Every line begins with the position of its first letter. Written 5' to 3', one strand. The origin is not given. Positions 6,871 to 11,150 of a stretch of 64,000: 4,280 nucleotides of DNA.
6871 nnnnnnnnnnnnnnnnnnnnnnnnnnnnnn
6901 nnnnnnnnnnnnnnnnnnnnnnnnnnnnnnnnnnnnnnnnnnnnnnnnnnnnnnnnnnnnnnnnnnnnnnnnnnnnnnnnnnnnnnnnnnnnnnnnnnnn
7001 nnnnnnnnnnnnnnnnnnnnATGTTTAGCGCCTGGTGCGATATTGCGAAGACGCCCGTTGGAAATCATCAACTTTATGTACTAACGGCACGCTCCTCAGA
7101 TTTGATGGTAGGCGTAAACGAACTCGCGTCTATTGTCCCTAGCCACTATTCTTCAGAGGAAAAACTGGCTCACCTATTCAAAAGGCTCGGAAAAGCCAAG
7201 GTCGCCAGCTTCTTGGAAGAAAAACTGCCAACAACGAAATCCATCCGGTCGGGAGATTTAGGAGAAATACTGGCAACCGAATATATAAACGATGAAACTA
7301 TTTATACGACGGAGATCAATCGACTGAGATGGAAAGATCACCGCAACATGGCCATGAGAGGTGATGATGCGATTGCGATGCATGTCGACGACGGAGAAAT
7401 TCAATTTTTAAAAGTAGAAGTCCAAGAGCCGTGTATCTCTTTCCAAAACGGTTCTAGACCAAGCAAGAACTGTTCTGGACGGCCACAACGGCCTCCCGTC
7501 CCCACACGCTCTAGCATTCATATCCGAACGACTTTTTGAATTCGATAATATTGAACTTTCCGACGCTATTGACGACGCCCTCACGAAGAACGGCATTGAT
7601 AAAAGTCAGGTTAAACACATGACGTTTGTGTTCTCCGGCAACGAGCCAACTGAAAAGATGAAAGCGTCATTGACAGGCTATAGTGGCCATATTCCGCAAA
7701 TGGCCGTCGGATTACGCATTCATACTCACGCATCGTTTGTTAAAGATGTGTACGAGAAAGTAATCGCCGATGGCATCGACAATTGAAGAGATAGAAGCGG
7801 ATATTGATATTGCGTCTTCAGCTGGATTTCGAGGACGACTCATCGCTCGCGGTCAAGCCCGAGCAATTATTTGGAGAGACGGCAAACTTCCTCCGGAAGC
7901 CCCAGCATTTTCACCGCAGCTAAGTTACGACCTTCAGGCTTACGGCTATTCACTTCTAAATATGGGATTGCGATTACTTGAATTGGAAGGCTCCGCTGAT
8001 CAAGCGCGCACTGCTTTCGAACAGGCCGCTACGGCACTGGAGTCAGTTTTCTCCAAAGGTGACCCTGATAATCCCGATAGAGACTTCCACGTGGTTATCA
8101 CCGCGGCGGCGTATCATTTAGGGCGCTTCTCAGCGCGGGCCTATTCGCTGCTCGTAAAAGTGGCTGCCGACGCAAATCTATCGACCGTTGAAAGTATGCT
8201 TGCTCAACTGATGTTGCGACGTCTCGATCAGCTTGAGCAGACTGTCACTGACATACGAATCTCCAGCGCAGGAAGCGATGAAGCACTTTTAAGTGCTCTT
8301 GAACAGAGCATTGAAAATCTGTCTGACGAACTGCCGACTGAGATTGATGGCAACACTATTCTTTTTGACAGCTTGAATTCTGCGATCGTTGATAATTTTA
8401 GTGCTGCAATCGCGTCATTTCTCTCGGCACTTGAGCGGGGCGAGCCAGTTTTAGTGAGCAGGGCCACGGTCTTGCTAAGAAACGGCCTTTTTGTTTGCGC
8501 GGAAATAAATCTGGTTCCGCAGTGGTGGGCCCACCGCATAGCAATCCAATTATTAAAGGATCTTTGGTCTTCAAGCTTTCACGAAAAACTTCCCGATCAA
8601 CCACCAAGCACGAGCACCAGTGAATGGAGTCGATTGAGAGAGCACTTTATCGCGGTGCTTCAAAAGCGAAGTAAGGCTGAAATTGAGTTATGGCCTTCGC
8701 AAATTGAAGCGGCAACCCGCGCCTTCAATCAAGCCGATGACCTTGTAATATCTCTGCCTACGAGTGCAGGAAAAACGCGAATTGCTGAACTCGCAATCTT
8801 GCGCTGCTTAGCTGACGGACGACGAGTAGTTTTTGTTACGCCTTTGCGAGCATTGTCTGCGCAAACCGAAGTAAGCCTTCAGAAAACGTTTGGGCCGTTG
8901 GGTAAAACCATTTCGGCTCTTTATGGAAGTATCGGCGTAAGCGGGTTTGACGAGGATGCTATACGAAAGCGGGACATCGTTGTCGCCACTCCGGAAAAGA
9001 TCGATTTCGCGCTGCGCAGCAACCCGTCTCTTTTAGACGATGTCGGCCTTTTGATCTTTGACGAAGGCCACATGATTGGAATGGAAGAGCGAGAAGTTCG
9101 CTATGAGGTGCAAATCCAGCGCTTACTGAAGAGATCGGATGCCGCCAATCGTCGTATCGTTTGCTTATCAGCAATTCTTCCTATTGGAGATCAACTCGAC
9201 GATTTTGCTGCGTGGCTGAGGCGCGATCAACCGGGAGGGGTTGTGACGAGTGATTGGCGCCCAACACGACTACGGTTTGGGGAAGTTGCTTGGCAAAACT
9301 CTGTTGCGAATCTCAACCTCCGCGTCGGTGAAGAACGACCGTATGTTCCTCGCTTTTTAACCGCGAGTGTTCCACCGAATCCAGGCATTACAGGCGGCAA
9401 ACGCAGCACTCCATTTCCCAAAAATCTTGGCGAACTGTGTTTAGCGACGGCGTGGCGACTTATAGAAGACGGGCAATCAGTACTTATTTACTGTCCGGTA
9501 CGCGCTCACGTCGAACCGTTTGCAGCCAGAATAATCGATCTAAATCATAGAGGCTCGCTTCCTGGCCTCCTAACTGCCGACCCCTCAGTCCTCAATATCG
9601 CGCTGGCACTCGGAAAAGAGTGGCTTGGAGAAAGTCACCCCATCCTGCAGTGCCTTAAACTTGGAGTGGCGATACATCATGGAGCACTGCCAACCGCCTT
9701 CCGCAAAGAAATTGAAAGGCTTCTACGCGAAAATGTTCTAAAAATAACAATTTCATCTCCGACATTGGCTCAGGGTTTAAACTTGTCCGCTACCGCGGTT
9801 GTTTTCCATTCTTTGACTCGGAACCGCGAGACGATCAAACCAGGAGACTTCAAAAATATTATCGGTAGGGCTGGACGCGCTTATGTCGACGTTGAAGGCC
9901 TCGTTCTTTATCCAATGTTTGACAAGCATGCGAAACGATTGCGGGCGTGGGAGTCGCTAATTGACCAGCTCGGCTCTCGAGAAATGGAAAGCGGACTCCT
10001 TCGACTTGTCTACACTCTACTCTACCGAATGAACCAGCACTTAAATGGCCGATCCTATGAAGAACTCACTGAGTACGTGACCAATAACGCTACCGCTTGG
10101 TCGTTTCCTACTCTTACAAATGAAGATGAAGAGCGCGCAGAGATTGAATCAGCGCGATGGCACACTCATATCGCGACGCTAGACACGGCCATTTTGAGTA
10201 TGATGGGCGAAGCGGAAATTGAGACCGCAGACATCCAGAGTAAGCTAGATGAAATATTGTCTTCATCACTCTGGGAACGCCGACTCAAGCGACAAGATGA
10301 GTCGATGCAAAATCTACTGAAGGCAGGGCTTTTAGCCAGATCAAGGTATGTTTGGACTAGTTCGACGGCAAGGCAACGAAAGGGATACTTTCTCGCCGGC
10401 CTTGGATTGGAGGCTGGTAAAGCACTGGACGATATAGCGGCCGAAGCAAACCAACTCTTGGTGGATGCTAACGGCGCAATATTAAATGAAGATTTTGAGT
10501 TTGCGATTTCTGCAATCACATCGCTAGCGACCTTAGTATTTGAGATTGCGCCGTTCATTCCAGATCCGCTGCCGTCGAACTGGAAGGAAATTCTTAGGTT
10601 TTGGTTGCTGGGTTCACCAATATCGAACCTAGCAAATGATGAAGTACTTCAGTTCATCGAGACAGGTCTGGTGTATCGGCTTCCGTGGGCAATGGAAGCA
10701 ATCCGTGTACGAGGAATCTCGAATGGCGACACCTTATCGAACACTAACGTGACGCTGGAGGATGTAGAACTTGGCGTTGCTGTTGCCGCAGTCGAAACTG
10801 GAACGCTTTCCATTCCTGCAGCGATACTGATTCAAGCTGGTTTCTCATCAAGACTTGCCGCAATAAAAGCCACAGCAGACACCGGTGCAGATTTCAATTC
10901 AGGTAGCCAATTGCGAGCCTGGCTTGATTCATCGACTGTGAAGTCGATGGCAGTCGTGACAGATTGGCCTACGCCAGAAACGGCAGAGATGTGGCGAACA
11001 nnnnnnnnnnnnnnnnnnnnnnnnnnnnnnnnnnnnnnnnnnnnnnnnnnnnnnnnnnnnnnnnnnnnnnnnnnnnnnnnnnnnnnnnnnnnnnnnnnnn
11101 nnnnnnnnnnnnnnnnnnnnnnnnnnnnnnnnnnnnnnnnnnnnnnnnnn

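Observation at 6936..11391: AT-rich two-gene islet at the 3' end of initiator tRNA-fMet: Hachiman-like nuclease plus Ski2-like DExH helicase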

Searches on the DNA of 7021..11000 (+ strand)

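Call 45: search_dna_similar(query=window:7021-11000:+, collection=ecoli_genomes, mode=distant, max_rows=8)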
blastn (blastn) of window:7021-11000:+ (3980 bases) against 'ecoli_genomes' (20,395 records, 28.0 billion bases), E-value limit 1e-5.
Records with a match: 66; places in all: 66; records where one place covers at least 80% of the query: 0.
Genomes with a match: 64 of 5426; with a place that covers at least 80% of the query: 0. Places per genome that has any: lowest 1, median 1, highest 2. On chromosomes: 63 places; on plasmids: 3.
Best place of each record, by identity: 60-80% 66.
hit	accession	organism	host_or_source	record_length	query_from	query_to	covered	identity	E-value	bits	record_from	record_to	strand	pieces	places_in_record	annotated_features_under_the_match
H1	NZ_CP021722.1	Escherichia coli strain AR_0128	missing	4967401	1626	3878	38%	65.4%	7e-61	324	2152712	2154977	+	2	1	DEAD/DEAH box helicase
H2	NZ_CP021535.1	Escherichia coli strain AR_0119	missing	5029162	1626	3878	38%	65.4%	7e-61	324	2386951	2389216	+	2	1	DEAD/DEAH box helicase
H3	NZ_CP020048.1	Escherichia coli strain AR_0118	missing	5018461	1626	3878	38%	65.4%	7e-61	324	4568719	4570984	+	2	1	DEAD/DEAH box helicase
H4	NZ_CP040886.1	Escherichia coli strain K71-77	Homo sapiens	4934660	1626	3878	38%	65.4%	7e-61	324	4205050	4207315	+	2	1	DEAD/DEAH box helicase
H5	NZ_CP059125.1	Escherichia coli strain EC45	Homo sapiens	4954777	1626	3878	38%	65.4%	7e-61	324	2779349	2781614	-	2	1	DEAD/DEAH box helicase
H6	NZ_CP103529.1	Escherichia coli strain 5270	Homo sapiens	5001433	1626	3878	38%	65.4%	7e-61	324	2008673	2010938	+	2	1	DEAD/DEAH box helicase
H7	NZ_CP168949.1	Escherichia coli strain IH5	Homo sapiens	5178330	1626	3878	38%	65.4%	7e-61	324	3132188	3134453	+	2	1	DEAD/DEAH box helicase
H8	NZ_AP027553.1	Escherichia coli strain LR-58-1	Homo sapiens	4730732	1626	3878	38%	65.4%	7e-61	324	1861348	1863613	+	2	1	DEAD/DEAH box helicase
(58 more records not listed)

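Call 60: get_annotated_region(hit=H1, flank=4000)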
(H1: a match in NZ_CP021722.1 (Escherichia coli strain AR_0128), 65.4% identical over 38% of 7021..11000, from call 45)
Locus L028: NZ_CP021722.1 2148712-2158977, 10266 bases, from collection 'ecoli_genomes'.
description: Escherichia coli strain AR_0128 chromosome, complete genome
organism: Escherichia coli strain AR_0128 (NCBI taxid 562)
replicon: chromosome; assembly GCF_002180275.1
host: missing; source: missing; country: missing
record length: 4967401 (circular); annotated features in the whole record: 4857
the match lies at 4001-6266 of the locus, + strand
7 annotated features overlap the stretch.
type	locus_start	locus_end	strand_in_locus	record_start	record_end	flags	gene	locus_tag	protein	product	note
CDS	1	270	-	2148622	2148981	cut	-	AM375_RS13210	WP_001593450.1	mCpol domain-containing protein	-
CDS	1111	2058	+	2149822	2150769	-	-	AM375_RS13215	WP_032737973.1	ArdC family protein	-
CDS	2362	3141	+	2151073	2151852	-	-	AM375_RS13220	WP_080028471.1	Hachiman antiphage defense system protein HamA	-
CDS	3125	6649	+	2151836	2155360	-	-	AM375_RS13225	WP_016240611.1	DEAD/DEAH box helicase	-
CDS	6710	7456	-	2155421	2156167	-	mobC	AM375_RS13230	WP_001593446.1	MobC family replication-relaxation protein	-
CDS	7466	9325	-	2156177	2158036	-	-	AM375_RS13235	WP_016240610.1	type IV secretory system conjugative DNA transfer family protein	-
CDS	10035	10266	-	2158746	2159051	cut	-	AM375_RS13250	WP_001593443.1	hypothetical protein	-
